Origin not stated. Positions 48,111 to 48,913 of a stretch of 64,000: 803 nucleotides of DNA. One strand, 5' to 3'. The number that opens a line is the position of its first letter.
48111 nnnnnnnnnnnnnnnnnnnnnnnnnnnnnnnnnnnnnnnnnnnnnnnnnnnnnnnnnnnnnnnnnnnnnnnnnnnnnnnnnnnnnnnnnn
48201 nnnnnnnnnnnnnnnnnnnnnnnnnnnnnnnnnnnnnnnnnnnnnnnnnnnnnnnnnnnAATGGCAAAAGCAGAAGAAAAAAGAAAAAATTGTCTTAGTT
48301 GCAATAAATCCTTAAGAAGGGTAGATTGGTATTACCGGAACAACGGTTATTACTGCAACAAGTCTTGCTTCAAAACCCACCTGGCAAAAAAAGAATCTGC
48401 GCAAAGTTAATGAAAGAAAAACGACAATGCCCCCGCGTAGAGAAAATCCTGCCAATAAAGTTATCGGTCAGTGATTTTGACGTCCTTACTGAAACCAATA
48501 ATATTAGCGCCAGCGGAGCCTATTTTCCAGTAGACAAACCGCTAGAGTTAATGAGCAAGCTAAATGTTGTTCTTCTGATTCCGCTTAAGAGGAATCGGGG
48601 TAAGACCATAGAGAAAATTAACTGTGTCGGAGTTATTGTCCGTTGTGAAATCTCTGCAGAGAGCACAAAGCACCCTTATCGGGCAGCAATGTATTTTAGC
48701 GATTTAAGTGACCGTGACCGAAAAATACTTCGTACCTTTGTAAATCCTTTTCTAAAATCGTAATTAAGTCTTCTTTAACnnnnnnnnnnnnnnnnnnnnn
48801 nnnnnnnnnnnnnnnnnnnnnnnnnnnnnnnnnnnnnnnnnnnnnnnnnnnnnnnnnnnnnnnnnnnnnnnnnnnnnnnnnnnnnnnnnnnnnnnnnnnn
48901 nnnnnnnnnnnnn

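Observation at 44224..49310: c-di-GMP-flavoured neighbourhood: HD-GYP, PilZ, zinc ribbon, PilZ, DUF4416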

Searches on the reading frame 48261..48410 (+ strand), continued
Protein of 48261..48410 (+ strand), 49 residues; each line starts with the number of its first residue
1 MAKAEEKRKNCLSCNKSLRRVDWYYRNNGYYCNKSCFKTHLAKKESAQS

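Call 42: search_protein_families(library=pfam, alignment_id=A7, max_evalue=0.001)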
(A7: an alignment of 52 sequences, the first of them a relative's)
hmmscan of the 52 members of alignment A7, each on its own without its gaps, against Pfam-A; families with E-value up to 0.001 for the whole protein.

A. member 1, L001:5595-5927:+ (110 aa): 1 family
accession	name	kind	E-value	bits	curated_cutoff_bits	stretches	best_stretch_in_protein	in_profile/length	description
PF07238.19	PilZ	-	2.4e-18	66.8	22.5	1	4-105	1-101/102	PilZ domain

B. families by the number of members that match (of 52 scanned): 2 families
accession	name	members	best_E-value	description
PF07238.19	PilZ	52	6.6e-19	PilZ domain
PF04471.18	Mrr_cat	1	7.5e-11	Restriction endonuclease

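Call 45: search_solved_structures(query=A6, max_evalue=0.01)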
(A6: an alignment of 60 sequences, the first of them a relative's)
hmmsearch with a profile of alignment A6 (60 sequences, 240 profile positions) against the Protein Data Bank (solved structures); distinct sequences matched with E-value up to 0.01: 0.

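Call 46: search_solved_structures(query=A7, max_evalue=0.01)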
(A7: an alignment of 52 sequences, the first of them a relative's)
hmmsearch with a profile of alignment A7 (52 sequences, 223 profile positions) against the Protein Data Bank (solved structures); distinct sequences matched with E-value up to 0.01: 4.
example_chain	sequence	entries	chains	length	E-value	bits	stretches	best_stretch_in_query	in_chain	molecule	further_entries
5vx6_A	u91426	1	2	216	1.3e-07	34.6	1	67-211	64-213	Uncharacterized protein YpfA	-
3kyg_A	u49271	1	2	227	0.00015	24.5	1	84-201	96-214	Putative uncharacterized protein VCA0042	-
1yln_A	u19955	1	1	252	0.007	19.1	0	84-211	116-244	hypothetical protein vca0042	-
2rde_A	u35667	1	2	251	0.0072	19.1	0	85-211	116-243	Uncharacterized protein VCA0042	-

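Call 63: search_protein_families(library=pfam, proteins=[L067:3396-3656:+, L048:999-1352:+, L071:3046-4008:+, L062:2525-3307:+, L062:2098-2490:+, L078:3046-3381:+, L078:1661-2530:-, L062:1489-2052:+, L062:5145-6254:+, L062:6226-7302:+], max_evalue=0.01)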
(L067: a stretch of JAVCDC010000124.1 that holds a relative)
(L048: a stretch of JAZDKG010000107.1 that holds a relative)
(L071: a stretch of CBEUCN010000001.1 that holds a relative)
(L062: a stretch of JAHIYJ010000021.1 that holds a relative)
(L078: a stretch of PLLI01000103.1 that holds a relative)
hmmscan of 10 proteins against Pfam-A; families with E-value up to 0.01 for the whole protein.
L067:3396-3656:+ (86 aa): 3 families
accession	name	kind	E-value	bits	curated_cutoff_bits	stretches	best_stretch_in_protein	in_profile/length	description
PF03144.31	GTP_EFTU_D2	-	9.4e-09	36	30.3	1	23-71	8-59/73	Elongation factor Tu domain 2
PF22042.2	EF-G_D2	-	0.00014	22.3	27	1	17-69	17-69/84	Elongation factor G domain 2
PF14578.12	GTP_EFTU_D4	-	0.00036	20.8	23.8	1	14-74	16-74/86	Elongation factor Tu domain 4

L048:999-1352:+ (117 aa): 1 family
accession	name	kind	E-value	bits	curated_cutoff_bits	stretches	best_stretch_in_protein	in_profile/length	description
PF03144.31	GTP_EFTU_D2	-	3.3e-05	24.7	30.3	1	49-95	9-58/73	Elongation factor Tu domain 2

L071:3046-4008:+ (320 aa): 0 families

L062:2525-3307:+ (260 aa): 0 families

L062:2098-2490:+ (130 aa): 0 families

L078:3046-3381:+ (111 aa): 0 families

L078:1661-2530:- (289 aa): 23 families
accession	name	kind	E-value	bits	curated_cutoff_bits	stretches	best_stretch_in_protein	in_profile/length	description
PF13401.12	AAA_22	-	3.8e-26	92.4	27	1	60-188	3-129/130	AAA domain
PF13191.12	AAA_16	-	1.4e-09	39.1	32.6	1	58-171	19-162/167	AAA ATPase domain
PF09848.15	SLFN-g3_helicase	-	2.1e-06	27.7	24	1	67-155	6-93/354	Schlafen group 3, DNA/RNA helicase domain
PF24883.2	NPHP3_N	-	2e-05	25.3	24.8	1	60-99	20-61/164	Nephrocystin 3, N-terminal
PF20703.3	nSTAND1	-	4.8e-05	23.6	27.1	1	41-229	15-206/379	Novel STAND NTPase 1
PF00004.35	AAA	-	6.3e-05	23.9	21.2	1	68-201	4-127/131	ATPase family associated with various cellular activities (AAA)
PF00931.28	NB-ARC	-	0.00025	20.8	23.5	1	59-163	16-120/248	NB-ARC domain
PF13173.12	AAA_14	-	0.00035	21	27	1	66-164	6-84/129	AAA domain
PF02492.25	cobW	-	0.00049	20.2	20.7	1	67-97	5-35/180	CobW/HypB/UreG, nucleotide-binding domain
PF01637.24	ATPase_2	-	0.00054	20.3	33.2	1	62-160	20-127/225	ATPase domain predominantly from Archaea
PF03266.21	NTPase_1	-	0.00089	19.6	23.9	0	67-89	4-26/168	NTPase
PF20720.3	nSTAND3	-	0.0014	18.7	27.2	1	60-89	15-44/155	Novel STAND NTPase 3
PF02367.23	TsaE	-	0.0017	18.7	26.6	1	59-88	18-47/128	Threonylcarbamoyl adenosine biosynthesis protein TsaE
PF13245.12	AAA_19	-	0.0018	18.9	25.1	0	64-182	13-125/134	AAA domain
PF07728.20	AAA_5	-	0.0019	18.6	22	0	67-165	4-90/139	AAA domain (dynein-related subfamily)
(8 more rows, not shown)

L062:1489-2052:+ (187 aa): 2 families
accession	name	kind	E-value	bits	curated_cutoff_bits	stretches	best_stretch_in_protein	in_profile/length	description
PF13487.12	HD_5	-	5.1e-36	124.4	27.2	1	16-177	6-170/170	HD domain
PF01966.28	HD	-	1.7e-18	67.5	22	1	26-146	3-116/116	HD domain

L062:5145-6254:+ (369 aa): 5 families
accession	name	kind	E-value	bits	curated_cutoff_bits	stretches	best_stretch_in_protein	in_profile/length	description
PF01435.24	Peptidase_M48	-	3.3e-35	122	20.3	1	161-363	2-183/186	Peptidase family M48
PF16491.10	Peptidase_M48_N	-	1.1e-26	94.2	27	1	4-157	25-179/179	CAAX prenyl protease N-terminal, five membrane helices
PF05569.17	Peptidase_M56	-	2e-05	24.4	31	1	120-238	90-207/296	BlaR1 peptidase M56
PF17555.7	TssN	-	0.0031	17.4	30.3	1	29-147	42-143/274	Type VI secretion system, TssN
PF10263.15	SprT-like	-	0.0096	16.2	25.6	0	182-234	16-71/108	SprT-like family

L062:6226-7302:+ (358 aa): 17 families
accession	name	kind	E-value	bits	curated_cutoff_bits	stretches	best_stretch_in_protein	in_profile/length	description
PF04015.17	DUF362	-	3.7e-36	125.5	24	1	50-320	3-200/200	Domain of unknown function (DUF362)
PF00037.32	Fer4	-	9.8e-12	44.6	21.1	2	197-217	3-23/24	4Fe-4S binding domain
PF12837.12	Fer4_6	-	2.9e-11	43.2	25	2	195-217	2-24/24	4Fe-4S binding domain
PF13187.11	Fer4_9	-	6.1e-10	39.4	27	1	201-246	1-52/52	4Fe-4S dicluster domain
PF12838.12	Fer4_7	-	2.4e-09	37.9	27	2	201-222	1-22/52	4Fe-4S dicluster domain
PF25160.1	LdpA_Fe-S-bd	-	3.9e-08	33.4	27.6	2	208-247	9-44/49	LdpA Fe-S cluster-binding domain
PF12797.12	Fer4_2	-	4.7e-08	32.9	24.5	2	199-214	7-22/22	4Fe-4S binding domain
PF13237.11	Fer4_10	-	2.6e-07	30.9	25.5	1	197-241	4-52/53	4Fe-4S dicluster domain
PF14697.11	Fer4_21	-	3.3e-07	30.8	35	1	197-247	3-58/59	4Fe-4S dicluster domain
PF12800.12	Fer4_4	-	8.3e-07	29.3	24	1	201-214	3-16/17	4Fe-4S binding domain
PF13484.11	Fer4_16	-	5.6e-06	27.5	30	1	201-220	1-20/66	4Fe-4S double cluster binding domain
PF12798.12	Fer4_3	-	7.4e-05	23.7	27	0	202-216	1-15/15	4Fe-4S binding domain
PF17179.9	Fer4_22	-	7.6e-05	23.9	27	0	192-215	71-94/95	4Fe-4S dicluster domain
PF13183.11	Fer4_8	-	0.00052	20.9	27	0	197-215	49-67/68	4Fe-4S dicluster domain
PF13746.11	Fer4_18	-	0.00073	20.2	27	1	196-255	55-109/114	4Fe-4S dicluster domain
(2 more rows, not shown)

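Call 64: search_protein_families(library=pfam, alignment_id=A3, max_evalue=0.01)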
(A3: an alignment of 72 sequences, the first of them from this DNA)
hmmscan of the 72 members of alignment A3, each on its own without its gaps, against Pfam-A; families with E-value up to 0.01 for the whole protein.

A. member 1, seq(49 aa): 1 family
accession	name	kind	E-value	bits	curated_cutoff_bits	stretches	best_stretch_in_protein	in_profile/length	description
PF18716.7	VATC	-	0.0032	17.7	26.6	1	9-46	4-41/43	Vms1-associating treble clef domain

B. families by the number of members that match (of 72 scanned): 13 families
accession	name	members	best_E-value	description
PF00412.28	LIM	44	4e-05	LIM domain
PF04570.20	zf-FLZ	11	0.0003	zinc-finger of the FCS-type, C2-C2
PF11781.13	Zn_ribbon_RRN7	8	8.4e-05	Zinc-finger of RNA-polymerase I-specific TFIIB, Rrn7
PF02069.22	Metallothio_Pro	5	3e-05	Prokaryotic metallothionein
PF23545.1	Zn_ribbon_HMPTM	5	0.00095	HMPTM N-terminal zinc ribbon domain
PF06467.20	zf-FCS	3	0.00098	MYM-type Zinc finger with FCS sequence motif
PF18716.7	VATC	3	0.0028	Vms1-associating treble clef domain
PF23737.1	HTH_71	1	0.0018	HTH 3-helical bundle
PF24458.1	DUF7573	1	0.0064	Domain of unknown function (DUF7573)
PF06677.18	Auto_anti-p27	1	0.0076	Sjogren's syndrome/scleroderma autoantigen 1 (Autoantigen p27)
PF21362.3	Sina_RING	1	0.0088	E3 ubiquitin-protein ligase sina/sinah, RING finger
PF13240.11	Zn_Ribbon_1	1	0.0097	zinc-ribbon domain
PF14418.11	OHA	1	0.0099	OST-HTH Associated domain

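Call 65: find_encoding_contigs(protein=P0165, flank=4000, max_places=1)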
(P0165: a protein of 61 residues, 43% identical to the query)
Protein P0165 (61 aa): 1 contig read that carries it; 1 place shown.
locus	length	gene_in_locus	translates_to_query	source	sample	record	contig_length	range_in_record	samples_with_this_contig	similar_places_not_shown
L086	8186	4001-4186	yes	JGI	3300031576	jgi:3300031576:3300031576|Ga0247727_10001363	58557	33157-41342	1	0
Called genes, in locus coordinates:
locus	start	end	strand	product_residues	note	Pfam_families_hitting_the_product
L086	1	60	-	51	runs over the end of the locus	-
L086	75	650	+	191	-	PF02163:Peptidase_M50 (weak)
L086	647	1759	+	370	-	PF13685:Fe-ADH_2, PF01761:DHQ_synthase, PF24621:DHQS_C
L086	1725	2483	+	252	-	PF22935:RM44_endonuclase, PF14622:Ribonucleas_3_3, PF00636:Ribonuclease_3, PF00035:dsrm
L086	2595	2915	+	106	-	PF07238:PilZ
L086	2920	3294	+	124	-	-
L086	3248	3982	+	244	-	PF00730:HhH-GPD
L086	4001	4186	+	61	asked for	-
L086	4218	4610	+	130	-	PF07238:PilZ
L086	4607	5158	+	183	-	PF07238:PilZ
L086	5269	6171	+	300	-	PF02421:FeoB_N, PF03193:RsgA_GTPase (faint), PF00350:Dynamin_N (faint), PF01926:MMR_HSR1, PF00009:GTP_EFTU, PF07650:KH_2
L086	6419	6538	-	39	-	-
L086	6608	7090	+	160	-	PF07238:PilZ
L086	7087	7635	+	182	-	PF13238:AAA_18 (weak)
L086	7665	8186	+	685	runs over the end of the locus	PF00027:cNMP_binding, PF01734:Patatin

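Call 66: find_encoding_contigs(protein=P0060, flank=4000, max_places=1)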
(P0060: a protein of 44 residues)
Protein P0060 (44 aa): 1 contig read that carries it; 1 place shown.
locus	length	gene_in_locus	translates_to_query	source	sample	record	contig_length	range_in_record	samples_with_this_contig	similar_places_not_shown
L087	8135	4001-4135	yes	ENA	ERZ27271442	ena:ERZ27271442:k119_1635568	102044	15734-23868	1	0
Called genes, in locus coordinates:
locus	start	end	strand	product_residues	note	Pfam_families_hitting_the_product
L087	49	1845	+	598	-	-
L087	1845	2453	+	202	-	PF02163:Peptidase_M50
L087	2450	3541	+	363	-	PF13685:Fe-ADH_2, PF01761:DHQ_synthase, PF24621:DHQS_C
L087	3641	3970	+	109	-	PF07238:PilZ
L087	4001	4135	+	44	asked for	-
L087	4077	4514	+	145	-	PF07238:PilZ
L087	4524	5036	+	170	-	PF14385:DUF4416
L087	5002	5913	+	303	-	PF04055:Radical_SAM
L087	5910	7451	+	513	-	-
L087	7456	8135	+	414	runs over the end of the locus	PF16491:Peptidase_M48_N, PF01435:Peptidase_M48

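Call 67: find_encoding_contigs(protein=P0171, flank=4000, max_places=1)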
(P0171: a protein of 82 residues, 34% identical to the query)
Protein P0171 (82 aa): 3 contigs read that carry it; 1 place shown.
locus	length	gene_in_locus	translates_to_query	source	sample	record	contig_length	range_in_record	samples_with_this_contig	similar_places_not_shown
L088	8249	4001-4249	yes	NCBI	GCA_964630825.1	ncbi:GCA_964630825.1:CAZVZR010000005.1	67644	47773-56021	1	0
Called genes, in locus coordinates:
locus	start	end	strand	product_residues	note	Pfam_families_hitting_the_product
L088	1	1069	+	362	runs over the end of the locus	PF00465:Fe-ADH, PF13685:Fe-ADH_2, PF01761:DHQ_synthase, PF24621:DHQS_C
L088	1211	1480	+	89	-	PF11154:DUF2934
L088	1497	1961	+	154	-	-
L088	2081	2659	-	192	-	-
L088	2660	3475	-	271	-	PF20703:nSTAND1 (weak), PF01637:ATPase_2 (faint), PF13191:AAA_16, PF09848:SLFN-g3_helicase (weak), PF13245:AAA_19 (weak), PF13401:AAA_22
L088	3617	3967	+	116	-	PF07238:PilZ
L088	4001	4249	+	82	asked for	-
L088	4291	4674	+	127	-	PF07238:PilZ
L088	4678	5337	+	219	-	PF00849:PseudoU_synth_2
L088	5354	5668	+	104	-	-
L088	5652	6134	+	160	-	-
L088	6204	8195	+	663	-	PF00270:DEAD (faint), PF04851:ResIII, PF17757:UvrB_inter, PF27431:UvrB_3rd, PF00271:Helicase_C, PF12344:UvrB, PF02151:UVR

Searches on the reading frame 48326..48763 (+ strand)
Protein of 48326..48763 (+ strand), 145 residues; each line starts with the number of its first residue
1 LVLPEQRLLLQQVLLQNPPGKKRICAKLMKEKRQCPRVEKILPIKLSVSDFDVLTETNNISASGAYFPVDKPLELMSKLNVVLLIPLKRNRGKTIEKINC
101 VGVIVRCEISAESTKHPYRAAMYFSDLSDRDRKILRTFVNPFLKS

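Call 4: search_protein_families(library=pfam, proteins=[window:48326-48763:+], max_evalue=0.1)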
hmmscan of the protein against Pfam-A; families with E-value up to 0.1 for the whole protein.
window:48326-48763:+ (145 aa): 1 family
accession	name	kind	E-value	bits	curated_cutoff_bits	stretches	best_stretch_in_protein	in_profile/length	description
PF07238.19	PilZ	-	9.8e-10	39.1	22.5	1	31-139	1-100/102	PilZ domain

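Call 34: search_protein_families(library=ncbifam, proteins=[window:48407-48763:+], max_evalue=0.01)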
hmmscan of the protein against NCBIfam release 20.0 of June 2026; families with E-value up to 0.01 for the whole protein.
window:48407-48763:+ (118 aa): 0 families
